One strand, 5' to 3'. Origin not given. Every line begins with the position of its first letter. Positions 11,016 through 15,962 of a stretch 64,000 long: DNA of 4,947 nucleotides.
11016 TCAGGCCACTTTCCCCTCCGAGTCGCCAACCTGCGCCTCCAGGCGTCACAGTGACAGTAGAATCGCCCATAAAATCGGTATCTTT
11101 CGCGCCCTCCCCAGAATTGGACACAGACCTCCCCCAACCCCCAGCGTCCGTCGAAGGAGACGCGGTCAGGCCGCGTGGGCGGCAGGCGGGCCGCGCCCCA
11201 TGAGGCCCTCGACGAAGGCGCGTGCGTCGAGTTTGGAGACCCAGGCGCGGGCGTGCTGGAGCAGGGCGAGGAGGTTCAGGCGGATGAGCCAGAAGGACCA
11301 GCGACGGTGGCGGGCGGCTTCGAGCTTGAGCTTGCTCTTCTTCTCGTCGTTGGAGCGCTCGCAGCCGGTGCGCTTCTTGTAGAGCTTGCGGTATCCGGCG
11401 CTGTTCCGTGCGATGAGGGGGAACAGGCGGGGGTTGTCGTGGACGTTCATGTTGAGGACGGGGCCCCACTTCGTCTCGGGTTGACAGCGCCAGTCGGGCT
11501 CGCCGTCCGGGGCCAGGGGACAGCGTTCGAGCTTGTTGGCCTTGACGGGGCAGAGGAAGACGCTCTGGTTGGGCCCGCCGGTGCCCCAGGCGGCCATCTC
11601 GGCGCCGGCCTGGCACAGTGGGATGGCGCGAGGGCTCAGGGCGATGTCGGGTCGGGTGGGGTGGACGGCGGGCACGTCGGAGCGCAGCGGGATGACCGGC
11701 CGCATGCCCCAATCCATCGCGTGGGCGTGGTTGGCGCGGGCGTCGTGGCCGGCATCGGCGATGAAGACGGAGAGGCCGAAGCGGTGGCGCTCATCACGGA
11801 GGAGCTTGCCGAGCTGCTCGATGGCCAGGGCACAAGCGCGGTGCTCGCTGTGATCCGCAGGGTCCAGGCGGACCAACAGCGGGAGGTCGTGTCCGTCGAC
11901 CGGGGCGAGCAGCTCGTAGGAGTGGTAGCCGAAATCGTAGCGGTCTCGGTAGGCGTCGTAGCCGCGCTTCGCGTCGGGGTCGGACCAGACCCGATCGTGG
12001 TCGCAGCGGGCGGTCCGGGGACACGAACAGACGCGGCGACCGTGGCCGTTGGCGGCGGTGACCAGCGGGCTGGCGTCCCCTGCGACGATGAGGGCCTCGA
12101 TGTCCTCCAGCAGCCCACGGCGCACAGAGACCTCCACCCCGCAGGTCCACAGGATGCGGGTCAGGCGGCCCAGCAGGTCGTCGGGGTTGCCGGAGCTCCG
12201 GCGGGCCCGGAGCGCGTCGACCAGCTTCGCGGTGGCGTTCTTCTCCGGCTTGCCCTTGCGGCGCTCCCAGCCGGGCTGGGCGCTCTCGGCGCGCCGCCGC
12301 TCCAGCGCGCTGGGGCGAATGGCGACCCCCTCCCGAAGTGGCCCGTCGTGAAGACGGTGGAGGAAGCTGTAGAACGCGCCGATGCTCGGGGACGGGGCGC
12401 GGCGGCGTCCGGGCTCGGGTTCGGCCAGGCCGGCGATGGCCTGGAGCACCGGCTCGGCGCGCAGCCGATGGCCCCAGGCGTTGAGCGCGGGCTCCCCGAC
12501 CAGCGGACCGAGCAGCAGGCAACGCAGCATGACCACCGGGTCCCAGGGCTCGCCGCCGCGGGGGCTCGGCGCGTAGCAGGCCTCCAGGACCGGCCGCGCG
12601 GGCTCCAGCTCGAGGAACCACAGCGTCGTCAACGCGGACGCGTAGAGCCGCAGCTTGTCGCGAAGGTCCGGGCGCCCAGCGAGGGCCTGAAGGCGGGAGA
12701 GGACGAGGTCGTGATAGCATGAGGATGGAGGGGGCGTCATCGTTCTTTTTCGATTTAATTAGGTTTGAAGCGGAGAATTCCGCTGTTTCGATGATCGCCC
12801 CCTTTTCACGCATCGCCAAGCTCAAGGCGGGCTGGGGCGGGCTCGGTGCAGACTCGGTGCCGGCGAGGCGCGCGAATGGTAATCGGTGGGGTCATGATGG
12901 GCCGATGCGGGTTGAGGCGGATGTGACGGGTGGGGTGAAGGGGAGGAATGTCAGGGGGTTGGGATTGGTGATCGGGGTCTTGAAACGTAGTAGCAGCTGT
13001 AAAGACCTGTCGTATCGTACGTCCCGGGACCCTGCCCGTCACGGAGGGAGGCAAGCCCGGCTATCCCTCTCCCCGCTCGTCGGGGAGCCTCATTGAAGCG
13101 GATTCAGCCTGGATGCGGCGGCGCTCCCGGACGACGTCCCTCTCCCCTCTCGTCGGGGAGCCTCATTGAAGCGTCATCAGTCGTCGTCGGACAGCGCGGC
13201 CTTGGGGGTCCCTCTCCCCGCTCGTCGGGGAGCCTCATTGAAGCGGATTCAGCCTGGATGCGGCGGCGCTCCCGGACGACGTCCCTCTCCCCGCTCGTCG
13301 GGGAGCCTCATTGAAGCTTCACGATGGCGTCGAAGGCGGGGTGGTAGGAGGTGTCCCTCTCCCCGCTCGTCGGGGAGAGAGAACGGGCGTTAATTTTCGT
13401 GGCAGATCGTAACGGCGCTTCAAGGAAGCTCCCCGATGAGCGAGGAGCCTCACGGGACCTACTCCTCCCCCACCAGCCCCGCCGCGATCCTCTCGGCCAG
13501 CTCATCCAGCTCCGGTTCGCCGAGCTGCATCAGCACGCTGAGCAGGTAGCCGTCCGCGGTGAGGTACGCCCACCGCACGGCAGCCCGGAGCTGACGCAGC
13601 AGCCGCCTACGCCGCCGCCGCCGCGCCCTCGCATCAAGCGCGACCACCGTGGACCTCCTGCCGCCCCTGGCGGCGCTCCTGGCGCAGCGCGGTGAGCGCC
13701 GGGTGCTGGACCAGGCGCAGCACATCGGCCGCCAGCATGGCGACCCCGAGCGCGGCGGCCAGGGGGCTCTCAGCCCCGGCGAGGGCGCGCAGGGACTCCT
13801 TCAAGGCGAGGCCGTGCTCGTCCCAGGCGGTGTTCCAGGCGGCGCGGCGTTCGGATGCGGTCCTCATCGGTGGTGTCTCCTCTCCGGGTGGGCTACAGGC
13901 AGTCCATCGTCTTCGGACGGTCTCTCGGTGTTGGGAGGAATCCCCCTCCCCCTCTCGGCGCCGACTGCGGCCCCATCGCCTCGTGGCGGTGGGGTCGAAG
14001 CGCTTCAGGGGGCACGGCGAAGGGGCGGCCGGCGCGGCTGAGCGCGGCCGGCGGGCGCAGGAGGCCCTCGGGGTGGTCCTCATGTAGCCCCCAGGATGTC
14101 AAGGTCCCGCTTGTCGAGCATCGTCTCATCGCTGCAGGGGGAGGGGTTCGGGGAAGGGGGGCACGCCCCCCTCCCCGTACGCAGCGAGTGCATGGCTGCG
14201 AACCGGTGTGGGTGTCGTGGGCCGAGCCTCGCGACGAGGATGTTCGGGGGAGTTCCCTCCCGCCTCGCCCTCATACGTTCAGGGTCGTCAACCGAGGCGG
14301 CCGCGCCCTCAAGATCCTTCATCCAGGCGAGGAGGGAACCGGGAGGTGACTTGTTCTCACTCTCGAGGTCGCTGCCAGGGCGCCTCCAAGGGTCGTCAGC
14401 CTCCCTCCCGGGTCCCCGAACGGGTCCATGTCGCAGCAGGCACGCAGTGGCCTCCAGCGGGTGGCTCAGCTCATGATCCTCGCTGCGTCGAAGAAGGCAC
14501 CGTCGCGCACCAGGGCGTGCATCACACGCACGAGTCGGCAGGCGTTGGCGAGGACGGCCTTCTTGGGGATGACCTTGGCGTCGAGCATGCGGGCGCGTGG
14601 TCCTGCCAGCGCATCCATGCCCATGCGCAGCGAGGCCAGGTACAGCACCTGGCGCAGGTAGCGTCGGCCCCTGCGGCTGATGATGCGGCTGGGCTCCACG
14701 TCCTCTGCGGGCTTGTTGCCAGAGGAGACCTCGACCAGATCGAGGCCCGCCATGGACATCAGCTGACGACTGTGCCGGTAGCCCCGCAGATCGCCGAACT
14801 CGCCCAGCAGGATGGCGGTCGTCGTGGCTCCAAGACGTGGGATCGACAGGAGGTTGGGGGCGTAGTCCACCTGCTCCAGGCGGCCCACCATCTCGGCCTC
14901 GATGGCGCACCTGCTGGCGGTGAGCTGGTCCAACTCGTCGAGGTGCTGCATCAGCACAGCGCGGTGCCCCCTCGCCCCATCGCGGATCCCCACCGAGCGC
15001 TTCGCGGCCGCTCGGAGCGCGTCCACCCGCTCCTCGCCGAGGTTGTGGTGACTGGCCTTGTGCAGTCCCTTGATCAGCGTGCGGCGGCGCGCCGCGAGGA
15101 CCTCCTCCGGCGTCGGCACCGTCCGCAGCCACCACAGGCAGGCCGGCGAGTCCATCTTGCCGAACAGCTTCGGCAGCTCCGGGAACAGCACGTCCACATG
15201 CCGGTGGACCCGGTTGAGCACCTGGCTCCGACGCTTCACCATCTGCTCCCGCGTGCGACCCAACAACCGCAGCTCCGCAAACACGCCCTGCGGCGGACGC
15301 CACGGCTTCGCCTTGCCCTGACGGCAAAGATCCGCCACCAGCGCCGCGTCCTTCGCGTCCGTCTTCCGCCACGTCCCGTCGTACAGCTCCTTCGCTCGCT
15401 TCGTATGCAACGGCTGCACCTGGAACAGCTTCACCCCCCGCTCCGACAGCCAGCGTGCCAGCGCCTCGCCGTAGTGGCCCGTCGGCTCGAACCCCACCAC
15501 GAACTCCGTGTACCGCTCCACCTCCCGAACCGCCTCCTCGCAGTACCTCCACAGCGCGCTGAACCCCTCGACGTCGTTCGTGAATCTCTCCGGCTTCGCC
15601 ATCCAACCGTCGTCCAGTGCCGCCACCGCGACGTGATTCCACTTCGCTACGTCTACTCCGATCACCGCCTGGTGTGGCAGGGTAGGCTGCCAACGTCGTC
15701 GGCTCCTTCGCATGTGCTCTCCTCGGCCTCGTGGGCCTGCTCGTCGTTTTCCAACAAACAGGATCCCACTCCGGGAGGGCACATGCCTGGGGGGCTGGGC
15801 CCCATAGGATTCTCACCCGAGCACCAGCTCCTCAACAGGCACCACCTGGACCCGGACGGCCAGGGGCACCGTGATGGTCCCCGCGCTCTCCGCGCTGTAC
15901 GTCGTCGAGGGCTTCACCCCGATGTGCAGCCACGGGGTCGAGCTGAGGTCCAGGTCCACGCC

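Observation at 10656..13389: Cas-less CRISPR locus split in two by an IS4/IS5-type insertion, with a relic repeat marking the breakpoint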

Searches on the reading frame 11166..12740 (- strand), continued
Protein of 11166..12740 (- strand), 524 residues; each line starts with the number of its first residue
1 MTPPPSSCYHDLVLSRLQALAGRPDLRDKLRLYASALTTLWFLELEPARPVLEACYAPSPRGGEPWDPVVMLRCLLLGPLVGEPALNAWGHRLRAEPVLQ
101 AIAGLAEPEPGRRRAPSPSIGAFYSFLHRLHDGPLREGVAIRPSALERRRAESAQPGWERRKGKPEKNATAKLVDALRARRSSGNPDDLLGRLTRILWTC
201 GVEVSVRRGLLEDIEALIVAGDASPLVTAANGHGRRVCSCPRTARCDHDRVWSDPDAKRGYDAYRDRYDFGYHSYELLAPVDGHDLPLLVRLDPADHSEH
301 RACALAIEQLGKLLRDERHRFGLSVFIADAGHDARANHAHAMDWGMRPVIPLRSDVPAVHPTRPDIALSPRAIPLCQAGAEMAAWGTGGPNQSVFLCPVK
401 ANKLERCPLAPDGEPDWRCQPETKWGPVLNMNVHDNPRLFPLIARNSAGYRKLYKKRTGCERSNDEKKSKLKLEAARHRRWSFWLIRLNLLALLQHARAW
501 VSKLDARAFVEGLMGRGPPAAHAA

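Call 27: find_encoding_contigs(protein=P0077, flank=1500, max_places=10)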
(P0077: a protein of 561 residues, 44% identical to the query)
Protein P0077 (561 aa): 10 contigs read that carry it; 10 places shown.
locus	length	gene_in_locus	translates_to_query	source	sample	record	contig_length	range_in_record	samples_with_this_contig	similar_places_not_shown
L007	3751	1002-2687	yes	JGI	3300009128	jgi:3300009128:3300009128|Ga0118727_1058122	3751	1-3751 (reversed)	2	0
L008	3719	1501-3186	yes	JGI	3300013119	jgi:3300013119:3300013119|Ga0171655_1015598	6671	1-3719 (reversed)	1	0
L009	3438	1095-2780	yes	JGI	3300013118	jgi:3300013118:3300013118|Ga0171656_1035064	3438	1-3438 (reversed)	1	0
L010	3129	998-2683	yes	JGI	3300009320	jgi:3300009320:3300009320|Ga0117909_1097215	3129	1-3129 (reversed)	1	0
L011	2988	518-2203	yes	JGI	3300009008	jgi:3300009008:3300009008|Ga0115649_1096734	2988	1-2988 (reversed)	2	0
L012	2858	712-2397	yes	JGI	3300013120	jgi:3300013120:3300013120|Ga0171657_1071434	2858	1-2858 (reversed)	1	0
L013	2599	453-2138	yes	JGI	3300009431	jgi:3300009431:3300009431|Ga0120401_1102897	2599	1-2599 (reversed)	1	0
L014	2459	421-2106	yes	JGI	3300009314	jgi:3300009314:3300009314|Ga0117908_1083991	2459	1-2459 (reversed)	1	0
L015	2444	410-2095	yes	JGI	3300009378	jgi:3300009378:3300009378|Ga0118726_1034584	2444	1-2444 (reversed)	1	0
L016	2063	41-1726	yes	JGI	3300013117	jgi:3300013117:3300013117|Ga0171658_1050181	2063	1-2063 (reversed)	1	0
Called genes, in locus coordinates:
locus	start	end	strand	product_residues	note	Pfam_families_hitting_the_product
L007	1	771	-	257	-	?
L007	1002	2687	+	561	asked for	PF01609:DDE_Tnp_1 (faint)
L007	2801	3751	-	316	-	?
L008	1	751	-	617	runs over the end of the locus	PF00027:cNMP_binding, PF05157:MshEN (weak), PF13191:AAA_16 (faint), PF00437:T2SSE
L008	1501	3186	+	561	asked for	PF01609:DDE_Tnp_1 (faint)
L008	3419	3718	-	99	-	?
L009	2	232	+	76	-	?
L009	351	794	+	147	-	-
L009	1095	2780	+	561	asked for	PF01609:DDE_Tnp_1 (faint)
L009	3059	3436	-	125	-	?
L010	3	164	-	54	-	?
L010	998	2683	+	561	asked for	PF01609:DDE_Tnp_1 (faint)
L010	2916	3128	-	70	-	?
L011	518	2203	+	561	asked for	PF01609:DDE_Tnp_1 (faint)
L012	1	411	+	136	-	?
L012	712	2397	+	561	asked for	PF01609:DDE_Tnp_1 (faint)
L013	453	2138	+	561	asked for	PF01609:DDE_Tnp_1 (faint)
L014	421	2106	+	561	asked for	PF01609:DDE_Tnp_1 (faint)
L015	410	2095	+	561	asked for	PF01609:DDE_Tnp_1 (faint)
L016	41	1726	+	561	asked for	PF01609:DDE_Tnp_1 (faint)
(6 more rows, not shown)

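Call 56: search_dna_similar(query=window:11166-12740:-, collection=plasmids, mode=protein, max_evalue=1e-10, max_rows=12)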
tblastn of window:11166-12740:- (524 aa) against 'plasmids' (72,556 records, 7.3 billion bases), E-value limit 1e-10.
Records with a match: 5; places in all: 6; records where one place covers at least 80% of the query: 5.
Best place of each record, by identity: <60% 5.
By first word of the organism name: Thermoanaerobacterium 2; Alicyclobacillus 1; Carboxydocella 1; Clostridium 1.
By predicted mobility (MOB-suite, as given by PLSDB): non-mobilizable 4; mobilizable 1.
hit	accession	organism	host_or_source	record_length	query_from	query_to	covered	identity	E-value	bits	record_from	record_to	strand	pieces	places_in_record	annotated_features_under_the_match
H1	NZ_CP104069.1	Alicyclobacillus fastidiosus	cell culture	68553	35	510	91%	32.2%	3e-54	204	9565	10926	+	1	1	transposase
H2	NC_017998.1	Thermoanaerobacterium saccharolyticum JW/SL-YS485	-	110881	7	517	98%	26.6%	7e-44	174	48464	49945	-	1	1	hypothetical protein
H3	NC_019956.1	Thermoanaerobacterium thermosaccharolyticum M0795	-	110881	7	517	98%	26.6%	7e-44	174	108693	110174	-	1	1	hypothetical protein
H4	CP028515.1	Carboxydocella thermautotrophica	environmental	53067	9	504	95%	26.2%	2e-31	137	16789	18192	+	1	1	Transposase DDE domain-containing protein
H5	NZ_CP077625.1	Clostridium estertheticum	single colony,bovine feces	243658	9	483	91%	22.5%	7e-22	107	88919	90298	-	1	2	hypothetical protein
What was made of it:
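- Closest known: IS1182 and IS5 families. Different: Relatives on plasmids are annotated only as "transposase" or "hypothetical protein" (call 56).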

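Call 68: search_solved_structures(query=window:11166-12740:-, max_evalue=0.1)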
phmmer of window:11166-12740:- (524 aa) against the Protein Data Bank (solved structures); distinct sequences matched with E-value up to 0.1: 0.

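Call 69: search_solved_structures(query=A2, max_evalue=1)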
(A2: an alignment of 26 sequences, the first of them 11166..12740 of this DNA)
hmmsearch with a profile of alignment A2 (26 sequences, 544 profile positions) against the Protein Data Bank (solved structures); distinct sequences matched with E-value up to 1: 5.
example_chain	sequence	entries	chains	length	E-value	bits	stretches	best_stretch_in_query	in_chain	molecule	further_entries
5xyi_Y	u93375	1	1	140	0.021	16.4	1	88-174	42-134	Ribosomal protein S24e, putative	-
7emf_S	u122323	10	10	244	0.12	13.9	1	123-190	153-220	Mediator of RNA polymerase II transcription subunit 19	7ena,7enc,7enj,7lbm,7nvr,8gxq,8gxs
29vf_O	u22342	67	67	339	0.14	13.8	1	142-201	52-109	TATA-box-binding protein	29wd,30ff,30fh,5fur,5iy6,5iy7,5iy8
8t1i_N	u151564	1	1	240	0.14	13.8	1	123-190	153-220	Mediator of RNA polymerase II transcription subunit 19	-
6w1s_N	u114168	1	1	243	0.37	12.3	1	123-190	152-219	Mediator of RNA polymerase II transcription subunit 19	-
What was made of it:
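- Closest known: IS1182 and IS5 families. Different: There is no solved-structure relative by sequence (calls 68, 69).
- Tried and rejected: PDB sequence searches with the transposase and with its family profile gave nothing meaningful (calls 68, 69).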

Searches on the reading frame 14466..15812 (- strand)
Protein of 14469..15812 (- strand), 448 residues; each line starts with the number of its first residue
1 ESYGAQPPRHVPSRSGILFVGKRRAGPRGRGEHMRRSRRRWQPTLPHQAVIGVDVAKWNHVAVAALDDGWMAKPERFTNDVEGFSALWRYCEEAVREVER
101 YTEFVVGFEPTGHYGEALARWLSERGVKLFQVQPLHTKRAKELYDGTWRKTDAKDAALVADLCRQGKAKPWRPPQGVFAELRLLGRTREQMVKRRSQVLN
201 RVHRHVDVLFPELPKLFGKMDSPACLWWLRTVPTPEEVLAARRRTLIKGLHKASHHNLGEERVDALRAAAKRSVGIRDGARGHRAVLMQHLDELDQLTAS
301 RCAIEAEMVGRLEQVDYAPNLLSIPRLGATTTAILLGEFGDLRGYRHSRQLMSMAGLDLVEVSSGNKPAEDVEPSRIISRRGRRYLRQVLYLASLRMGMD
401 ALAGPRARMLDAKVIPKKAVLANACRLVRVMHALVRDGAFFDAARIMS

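Call 13: search_protein_families(library=pfam, proteins=[window:14466-15782:-], max_evalue=0.001)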
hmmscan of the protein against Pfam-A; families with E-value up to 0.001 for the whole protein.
window:14466-15782:- (438 aa): 2 families
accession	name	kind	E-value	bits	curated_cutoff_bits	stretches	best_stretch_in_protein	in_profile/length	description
PF01548.23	DEDD_Tnp_IS110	-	1.8e-31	109.5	29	1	41-201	1-155/155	Transposase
PF02371.22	Transposase_20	-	9.4e-15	55.2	21.3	1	310-385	3-73/87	Transposase IS116/IS110/IS902 family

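Call 66: search_protein_families(library=padloc, proteins=[window:14469-15812:-], max_evalue=0.01)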
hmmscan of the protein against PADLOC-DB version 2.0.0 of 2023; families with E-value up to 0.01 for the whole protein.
window:14469-15812:- (448 aa): 1 family
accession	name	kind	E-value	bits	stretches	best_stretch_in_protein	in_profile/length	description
PDLC01183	typeIV_Cas11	-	0.0026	16.3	1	75-130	29-84/136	Putative small subunit of type IV - was DinG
